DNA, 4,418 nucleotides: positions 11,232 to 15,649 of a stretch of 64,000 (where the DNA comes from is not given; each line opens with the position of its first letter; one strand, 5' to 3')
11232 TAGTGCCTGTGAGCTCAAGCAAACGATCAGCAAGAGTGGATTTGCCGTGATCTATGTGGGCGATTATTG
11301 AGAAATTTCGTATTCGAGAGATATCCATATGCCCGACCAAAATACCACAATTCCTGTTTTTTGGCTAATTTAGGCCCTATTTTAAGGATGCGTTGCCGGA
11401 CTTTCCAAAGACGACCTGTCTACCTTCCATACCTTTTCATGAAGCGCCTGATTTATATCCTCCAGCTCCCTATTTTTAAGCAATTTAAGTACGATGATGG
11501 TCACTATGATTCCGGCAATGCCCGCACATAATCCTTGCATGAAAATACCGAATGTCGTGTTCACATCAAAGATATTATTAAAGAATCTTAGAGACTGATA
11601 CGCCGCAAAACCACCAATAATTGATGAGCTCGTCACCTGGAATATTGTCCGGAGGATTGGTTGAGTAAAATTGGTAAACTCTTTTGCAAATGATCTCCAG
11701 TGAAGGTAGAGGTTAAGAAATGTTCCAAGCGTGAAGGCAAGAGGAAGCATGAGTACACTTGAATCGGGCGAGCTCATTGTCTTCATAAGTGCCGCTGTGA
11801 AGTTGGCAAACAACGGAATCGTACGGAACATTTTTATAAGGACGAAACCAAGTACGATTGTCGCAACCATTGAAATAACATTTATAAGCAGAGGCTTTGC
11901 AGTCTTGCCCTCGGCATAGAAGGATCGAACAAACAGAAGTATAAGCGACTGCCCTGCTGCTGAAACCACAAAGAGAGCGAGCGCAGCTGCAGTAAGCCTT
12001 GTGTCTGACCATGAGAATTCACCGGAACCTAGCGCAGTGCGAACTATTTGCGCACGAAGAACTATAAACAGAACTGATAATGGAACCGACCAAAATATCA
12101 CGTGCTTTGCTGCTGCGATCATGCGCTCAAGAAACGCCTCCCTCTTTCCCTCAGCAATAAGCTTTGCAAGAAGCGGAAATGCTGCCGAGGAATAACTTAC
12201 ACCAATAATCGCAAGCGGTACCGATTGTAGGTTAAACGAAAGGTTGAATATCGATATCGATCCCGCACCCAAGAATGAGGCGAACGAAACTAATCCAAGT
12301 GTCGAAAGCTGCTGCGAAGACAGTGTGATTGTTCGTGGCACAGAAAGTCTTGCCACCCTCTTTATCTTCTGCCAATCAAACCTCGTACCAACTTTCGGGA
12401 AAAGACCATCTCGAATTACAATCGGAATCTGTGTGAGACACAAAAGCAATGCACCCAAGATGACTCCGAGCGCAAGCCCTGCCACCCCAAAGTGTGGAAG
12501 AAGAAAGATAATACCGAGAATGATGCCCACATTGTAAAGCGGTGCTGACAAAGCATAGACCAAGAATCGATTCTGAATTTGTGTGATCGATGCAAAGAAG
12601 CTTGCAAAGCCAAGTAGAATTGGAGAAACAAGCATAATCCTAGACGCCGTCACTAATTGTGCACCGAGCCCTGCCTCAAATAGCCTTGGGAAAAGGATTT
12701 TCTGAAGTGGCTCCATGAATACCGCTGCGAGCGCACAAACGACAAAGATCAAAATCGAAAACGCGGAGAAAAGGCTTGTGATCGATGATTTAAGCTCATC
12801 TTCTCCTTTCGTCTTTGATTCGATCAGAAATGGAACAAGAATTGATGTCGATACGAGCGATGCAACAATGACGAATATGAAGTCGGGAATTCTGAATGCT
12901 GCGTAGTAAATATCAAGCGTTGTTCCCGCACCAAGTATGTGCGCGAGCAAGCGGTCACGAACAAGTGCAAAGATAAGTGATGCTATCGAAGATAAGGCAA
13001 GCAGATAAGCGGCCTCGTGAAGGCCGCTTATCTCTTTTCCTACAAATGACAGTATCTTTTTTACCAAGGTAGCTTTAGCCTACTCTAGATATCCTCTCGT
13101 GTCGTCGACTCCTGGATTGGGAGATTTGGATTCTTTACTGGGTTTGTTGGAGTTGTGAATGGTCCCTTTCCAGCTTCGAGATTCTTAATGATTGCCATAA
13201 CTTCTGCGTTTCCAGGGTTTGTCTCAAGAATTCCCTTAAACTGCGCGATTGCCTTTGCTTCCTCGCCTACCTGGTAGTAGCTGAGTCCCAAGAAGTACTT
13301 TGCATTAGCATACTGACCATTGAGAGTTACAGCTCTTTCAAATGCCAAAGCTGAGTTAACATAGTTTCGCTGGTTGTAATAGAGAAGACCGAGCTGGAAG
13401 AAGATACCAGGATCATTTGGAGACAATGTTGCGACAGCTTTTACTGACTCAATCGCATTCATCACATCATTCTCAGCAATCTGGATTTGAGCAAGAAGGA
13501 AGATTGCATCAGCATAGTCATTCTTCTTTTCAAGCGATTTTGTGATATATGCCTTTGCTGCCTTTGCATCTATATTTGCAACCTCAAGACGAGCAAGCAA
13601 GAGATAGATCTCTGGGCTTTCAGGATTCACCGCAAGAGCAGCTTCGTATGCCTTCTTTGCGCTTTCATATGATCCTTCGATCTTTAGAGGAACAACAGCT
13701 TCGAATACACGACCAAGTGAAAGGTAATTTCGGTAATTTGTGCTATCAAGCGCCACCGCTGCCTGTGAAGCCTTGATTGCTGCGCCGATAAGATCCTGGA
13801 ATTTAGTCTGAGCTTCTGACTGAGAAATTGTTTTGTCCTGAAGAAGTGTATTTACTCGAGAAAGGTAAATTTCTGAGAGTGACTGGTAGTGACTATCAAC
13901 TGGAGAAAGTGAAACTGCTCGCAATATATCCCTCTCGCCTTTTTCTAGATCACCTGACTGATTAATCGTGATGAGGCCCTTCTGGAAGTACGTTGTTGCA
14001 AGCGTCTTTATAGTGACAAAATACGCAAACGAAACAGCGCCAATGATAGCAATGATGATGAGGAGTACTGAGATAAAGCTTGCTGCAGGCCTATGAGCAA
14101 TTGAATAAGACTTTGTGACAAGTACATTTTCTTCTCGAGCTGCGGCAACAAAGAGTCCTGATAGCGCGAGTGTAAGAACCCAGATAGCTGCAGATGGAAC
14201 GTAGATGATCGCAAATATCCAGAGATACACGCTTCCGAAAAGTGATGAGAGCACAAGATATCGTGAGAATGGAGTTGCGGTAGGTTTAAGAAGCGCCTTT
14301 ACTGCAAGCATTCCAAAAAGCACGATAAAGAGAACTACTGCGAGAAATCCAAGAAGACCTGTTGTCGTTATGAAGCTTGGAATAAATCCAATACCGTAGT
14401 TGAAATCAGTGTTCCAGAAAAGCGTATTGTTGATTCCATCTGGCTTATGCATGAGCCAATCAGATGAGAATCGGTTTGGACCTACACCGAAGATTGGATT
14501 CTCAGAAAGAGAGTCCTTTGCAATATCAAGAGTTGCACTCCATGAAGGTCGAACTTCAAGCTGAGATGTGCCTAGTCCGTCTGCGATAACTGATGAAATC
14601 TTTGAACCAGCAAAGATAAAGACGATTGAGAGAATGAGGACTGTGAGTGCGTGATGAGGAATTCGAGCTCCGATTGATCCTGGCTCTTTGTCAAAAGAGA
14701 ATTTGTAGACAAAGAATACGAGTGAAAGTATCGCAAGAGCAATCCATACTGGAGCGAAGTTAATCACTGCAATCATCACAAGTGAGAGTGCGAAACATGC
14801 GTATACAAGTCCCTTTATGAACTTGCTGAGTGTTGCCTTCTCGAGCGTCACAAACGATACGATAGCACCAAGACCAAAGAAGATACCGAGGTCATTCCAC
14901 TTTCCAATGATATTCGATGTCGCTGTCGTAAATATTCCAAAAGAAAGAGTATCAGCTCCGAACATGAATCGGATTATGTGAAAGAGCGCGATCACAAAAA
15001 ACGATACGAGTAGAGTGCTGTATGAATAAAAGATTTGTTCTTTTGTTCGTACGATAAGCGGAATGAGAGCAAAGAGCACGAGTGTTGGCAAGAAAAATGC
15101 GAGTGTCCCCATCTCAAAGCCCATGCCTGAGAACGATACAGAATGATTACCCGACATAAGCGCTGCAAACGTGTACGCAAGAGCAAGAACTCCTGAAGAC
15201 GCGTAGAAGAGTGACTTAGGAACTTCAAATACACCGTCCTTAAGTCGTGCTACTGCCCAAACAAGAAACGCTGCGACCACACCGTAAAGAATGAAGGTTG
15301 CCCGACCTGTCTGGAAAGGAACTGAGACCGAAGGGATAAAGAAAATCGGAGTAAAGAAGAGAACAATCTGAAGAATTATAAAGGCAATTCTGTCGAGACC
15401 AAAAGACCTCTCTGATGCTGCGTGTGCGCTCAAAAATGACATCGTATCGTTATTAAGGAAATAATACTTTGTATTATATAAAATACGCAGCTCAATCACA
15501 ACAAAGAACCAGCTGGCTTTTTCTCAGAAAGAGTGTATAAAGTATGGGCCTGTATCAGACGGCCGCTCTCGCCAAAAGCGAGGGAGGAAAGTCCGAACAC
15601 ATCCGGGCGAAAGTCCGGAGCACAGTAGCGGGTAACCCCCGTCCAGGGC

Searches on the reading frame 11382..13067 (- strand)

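Call 8: search_protein_families(library=pfam, proteins=[window:11382-13067:-], max_evalue=0.0001)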
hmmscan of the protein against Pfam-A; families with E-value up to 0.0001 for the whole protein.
window:11382-13067:- (561 aa): 1 family
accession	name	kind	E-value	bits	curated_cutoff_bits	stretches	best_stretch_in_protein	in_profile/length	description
PF03023.19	MurJ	-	3.6e-60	204.3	27.4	1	41-425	1-369/451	Lipid II flippase MurJ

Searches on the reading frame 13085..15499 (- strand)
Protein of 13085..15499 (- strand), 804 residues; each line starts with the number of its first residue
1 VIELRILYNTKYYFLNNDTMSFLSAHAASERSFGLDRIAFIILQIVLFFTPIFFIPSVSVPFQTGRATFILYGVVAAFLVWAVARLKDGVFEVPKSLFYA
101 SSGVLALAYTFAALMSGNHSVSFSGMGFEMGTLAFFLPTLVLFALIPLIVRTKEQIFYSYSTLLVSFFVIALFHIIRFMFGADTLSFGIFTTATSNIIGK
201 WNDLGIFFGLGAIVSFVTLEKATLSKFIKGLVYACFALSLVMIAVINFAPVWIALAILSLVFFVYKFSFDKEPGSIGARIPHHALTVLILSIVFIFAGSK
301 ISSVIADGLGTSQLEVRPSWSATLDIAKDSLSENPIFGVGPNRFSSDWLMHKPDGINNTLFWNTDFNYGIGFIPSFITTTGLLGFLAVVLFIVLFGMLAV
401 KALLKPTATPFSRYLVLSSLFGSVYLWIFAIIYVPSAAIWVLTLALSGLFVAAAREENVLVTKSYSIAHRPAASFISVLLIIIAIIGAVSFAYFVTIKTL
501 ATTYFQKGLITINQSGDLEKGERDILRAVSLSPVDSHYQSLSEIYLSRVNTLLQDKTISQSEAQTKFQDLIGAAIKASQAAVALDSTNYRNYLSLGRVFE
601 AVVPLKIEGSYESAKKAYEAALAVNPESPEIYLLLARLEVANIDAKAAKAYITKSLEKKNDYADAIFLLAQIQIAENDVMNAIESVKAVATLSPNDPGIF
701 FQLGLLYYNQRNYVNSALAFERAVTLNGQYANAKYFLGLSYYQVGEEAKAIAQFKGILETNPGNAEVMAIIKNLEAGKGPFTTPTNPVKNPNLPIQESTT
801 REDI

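Call 8: search_protein_families(library=pfam, proteins=[window:13085-15499:-], max_evalue=0.0001)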
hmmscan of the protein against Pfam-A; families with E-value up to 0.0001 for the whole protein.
window:13085-15499:- (804 aa): 12 families
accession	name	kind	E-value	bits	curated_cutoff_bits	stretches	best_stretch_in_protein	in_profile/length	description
PF14559.12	TPR_19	-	1.3e-13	51.4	25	0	608-649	4-45/68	Tetratricopeptide repeat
PF13432.12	TPR_16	-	4.1e-13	49.9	32.7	1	702-765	2-65/65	Tetratricopeptide repeat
PF07719.23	TPR_2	-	2.1e-12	46.6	27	0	699-728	3-32/34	Tetratricopeptide repeat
PF13414.12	TPR_11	-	3.2e-12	46.4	26.8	0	608-636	7-35/42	TPR repeat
PF13428.12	TPR_14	-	4.3e-12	45.9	23.5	0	608-638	14-44/44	Tetratricopeptide repeat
PF13181.12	TPR_8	-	9.6e-12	44.5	25.7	0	608-627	14-33/34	Tetratricopeptide repeat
PF00515.34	TPR_1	-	1.7e-09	37.5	27.8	0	700-729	4-33/34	Tetratricopeptide repeat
PF13431.12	TPR_17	-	3.6e-08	33.5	24.4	0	617-638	1-22/34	Tetratricopeptide repeat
PF13371.12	TPR_9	-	7.2e-08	32.8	35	0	671-728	3-60/73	Tetratricopeptide repeat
PF23914.1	TPR_CcmH_CycH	-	8.8e-07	29.3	42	1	586-696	47-154/158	Cytochrome c-type biogenesis protein H TPR domain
PF12895.13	ANAPC3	-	9.2e-06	26.3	27.2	0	709-768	1-62/82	Anaphase-promoting complex, cyclosome, subunit 3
PF25060.1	ARM_TT21_2nd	-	5.6e-05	23.2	27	0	621-676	214-269/270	Tetratricopeptide repeat protein 21 second ARM domain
